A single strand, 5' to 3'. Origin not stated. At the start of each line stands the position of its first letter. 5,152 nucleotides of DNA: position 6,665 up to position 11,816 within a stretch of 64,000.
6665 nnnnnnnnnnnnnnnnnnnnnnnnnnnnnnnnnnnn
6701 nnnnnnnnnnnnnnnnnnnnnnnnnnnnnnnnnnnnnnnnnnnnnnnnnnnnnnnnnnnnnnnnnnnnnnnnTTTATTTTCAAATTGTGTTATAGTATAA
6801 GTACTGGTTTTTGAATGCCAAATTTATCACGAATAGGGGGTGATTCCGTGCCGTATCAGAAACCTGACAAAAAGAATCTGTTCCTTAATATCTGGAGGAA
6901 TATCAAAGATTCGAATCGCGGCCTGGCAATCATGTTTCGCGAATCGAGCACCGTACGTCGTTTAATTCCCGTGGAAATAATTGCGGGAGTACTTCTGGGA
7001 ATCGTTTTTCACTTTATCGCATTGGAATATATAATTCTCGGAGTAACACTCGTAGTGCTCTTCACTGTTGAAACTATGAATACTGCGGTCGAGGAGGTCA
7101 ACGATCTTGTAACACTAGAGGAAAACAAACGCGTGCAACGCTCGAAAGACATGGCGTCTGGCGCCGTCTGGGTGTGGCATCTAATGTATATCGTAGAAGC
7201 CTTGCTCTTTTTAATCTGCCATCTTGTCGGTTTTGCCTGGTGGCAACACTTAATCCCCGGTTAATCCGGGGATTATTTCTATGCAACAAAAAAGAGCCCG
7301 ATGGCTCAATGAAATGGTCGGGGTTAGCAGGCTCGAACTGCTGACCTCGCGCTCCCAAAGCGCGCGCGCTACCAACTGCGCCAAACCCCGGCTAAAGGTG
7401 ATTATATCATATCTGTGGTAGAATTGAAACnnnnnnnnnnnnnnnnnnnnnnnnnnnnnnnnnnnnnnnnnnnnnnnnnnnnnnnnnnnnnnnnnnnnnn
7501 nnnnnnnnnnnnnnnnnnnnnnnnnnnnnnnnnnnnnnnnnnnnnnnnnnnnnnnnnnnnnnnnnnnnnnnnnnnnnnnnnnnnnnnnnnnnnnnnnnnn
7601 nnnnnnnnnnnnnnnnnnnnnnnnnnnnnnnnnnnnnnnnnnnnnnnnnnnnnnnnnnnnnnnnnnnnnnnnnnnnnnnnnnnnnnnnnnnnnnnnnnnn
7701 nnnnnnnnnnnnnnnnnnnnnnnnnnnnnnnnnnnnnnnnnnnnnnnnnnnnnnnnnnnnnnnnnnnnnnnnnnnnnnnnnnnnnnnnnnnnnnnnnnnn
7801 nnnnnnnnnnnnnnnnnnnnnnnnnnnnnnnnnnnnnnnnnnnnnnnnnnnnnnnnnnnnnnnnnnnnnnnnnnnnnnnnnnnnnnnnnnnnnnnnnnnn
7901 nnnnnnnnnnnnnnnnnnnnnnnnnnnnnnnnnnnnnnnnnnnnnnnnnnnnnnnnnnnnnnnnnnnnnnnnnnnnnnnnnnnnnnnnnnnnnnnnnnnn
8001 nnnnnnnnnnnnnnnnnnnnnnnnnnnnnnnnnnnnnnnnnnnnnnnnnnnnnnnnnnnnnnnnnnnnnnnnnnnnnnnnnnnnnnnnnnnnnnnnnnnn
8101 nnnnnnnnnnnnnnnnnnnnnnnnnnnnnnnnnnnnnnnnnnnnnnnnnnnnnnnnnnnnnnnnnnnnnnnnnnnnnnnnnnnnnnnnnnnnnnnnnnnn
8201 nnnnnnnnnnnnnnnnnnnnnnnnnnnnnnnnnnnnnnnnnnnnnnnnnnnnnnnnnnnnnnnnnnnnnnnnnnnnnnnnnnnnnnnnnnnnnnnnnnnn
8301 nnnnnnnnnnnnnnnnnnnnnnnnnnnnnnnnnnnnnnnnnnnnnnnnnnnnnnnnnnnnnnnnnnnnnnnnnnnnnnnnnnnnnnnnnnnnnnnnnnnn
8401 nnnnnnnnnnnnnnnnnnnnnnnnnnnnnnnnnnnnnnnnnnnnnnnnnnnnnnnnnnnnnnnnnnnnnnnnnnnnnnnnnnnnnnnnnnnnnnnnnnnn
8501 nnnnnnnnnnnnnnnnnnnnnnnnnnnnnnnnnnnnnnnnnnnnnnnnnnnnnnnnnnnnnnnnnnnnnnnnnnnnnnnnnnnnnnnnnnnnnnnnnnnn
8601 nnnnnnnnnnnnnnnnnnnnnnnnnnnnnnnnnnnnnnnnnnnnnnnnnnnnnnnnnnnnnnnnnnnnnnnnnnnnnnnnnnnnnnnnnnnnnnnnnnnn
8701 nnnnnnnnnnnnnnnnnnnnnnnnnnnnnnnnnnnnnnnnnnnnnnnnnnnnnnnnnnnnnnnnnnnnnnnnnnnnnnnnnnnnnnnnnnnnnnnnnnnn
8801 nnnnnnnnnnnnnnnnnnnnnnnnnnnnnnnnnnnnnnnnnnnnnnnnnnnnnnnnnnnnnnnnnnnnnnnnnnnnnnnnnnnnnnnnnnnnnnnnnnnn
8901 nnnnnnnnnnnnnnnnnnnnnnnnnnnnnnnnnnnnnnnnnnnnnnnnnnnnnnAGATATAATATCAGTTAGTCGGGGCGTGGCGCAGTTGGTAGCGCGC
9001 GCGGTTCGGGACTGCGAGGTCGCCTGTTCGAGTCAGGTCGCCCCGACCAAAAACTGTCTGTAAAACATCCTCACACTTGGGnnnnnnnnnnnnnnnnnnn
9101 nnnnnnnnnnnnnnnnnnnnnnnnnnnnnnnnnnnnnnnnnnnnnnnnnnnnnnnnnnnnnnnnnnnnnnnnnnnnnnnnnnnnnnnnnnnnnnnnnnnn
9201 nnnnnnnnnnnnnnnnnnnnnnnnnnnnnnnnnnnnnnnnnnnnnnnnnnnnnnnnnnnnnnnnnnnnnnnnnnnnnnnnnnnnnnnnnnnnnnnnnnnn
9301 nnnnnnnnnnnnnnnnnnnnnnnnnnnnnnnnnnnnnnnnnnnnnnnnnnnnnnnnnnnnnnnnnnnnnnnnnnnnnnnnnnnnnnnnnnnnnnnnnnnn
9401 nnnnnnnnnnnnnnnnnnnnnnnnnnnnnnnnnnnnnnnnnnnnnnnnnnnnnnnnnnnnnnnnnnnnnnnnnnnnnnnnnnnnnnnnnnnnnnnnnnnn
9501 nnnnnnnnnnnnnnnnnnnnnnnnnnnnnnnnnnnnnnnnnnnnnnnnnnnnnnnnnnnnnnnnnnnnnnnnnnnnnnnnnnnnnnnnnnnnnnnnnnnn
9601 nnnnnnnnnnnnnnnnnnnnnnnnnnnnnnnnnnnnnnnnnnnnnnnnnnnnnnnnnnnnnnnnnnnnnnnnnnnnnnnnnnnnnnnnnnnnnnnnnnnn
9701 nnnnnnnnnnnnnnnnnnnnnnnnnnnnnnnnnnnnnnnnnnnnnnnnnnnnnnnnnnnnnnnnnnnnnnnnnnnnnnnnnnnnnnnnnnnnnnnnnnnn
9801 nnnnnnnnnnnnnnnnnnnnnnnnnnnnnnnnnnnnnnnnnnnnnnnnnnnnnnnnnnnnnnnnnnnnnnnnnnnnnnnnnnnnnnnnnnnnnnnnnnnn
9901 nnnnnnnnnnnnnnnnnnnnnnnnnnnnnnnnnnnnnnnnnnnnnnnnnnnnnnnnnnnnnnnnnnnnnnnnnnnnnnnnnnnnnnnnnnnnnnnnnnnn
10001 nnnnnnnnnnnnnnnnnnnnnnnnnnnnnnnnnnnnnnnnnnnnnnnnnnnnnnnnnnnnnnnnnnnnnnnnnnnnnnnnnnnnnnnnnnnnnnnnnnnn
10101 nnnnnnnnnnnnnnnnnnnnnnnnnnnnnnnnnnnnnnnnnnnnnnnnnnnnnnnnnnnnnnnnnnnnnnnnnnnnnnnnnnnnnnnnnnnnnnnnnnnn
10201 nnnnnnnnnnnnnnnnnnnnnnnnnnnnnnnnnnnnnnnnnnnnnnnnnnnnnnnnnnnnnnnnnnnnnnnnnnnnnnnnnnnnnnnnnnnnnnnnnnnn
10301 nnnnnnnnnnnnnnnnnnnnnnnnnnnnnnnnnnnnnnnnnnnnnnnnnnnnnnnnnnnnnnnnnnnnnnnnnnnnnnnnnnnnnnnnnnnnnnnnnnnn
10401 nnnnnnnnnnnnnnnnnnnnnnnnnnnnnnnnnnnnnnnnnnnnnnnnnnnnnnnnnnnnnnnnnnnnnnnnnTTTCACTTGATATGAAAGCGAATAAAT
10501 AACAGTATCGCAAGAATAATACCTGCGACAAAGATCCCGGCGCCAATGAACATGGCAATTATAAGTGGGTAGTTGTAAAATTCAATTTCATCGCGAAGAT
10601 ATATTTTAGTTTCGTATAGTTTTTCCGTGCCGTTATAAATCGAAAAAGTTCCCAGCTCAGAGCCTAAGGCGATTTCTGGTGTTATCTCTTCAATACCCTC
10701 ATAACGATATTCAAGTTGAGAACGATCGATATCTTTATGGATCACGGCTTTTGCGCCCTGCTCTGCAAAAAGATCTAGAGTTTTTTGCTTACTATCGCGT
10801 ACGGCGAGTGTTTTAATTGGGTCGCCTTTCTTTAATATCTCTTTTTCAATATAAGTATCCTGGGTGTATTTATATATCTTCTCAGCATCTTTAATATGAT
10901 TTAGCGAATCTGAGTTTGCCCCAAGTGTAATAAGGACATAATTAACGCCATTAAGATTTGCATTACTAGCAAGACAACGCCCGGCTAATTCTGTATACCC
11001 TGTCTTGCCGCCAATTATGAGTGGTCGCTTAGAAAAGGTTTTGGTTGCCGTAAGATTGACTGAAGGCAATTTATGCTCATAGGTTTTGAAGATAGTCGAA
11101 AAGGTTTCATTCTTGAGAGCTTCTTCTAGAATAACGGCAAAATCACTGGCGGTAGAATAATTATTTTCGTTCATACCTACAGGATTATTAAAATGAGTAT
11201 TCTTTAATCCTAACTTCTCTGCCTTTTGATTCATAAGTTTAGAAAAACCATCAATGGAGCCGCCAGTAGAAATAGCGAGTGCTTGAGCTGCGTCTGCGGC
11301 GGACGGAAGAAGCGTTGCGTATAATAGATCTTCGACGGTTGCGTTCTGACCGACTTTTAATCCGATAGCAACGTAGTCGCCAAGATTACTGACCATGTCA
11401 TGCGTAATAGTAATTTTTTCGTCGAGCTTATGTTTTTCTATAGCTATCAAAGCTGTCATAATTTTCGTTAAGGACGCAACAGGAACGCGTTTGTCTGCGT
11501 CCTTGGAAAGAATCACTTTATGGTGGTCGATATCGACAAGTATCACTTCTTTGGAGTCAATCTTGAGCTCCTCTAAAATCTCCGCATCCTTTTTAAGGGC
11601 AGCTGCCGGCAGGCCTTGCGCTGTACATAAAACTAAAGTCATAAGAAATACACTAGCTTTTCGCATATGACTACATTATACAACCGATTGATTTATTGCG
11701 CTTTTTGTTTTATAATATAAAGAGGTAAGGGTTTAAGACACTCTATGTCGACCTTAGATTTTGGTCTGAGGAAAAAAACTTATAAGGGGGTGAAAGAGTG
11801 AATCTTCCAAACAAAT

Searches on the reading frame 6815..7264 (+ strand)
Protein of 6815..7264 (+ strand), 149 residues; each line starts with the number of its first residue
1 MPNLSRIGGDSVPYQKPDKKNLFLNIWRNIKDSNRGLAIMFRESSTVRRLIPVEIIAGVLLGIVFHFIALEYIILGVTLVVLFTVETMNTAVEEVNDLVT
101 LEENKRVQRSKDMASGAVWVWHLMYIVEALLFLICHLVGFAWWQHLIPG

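Call 53: search_protein_families(library=pfam, proteins=[window:6815-7264:+], max_evalue=0.00001)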
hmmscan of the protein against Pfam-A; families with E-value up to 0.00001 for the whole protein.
window:6815-7264:+ (149 aa): 1 family
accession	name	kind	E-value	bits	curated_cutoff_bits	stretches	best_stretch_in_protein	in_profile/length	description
PF01219.24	DAGK_prokar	-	5.4e-18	65.2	22.3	1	33-131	3-100/102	Prokaryotic diacylglycerol kinase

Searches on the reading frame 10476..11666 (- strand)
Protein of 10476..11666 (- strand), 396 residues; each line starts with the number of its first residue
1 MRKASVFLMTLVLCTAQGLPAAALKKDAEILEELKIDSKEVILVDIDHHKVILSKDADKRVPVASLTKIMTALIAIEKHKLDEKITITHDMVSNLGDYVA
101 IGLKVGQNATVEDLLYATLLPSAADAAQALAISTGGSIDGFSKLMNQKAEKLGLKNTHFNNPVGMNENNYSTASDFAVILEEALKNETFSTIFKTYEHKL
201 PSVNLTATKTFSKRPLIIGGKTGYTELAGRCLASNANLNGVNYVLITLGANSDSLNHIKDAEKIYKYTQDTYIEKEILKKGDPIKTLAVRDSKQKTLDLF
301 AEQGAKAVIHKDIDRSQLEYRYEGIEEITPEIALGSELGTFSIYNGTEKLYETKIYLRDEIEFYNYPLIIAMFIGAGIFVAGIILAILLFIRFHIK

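Call 54: search_protein_families(library=pfam, proteins=[window:10476-11666:-], max_evalue=0.00001)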
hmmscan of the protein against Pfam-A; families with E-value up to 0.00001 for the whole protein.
window:10476-11666:- (396 aa): 3 families
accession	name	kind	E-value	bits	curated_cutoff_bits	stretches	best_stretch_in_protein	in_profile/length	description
PF00768.25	Peptidase_S11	-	6.3e-48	163.8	27.6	1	32-251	6-238/239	D-alanyl-D-alanine carboxypeptidase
PF13354.11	Beta-lactamase2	-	9.1e-09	35.4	22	1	42-187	3-150/214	Beta-lactamase enzyme family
PF07943.18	PBP5_C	-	6.2e-07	29.9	21.2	1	274-362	3-90/91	Penicillin-binding protein 5, C-terminal domain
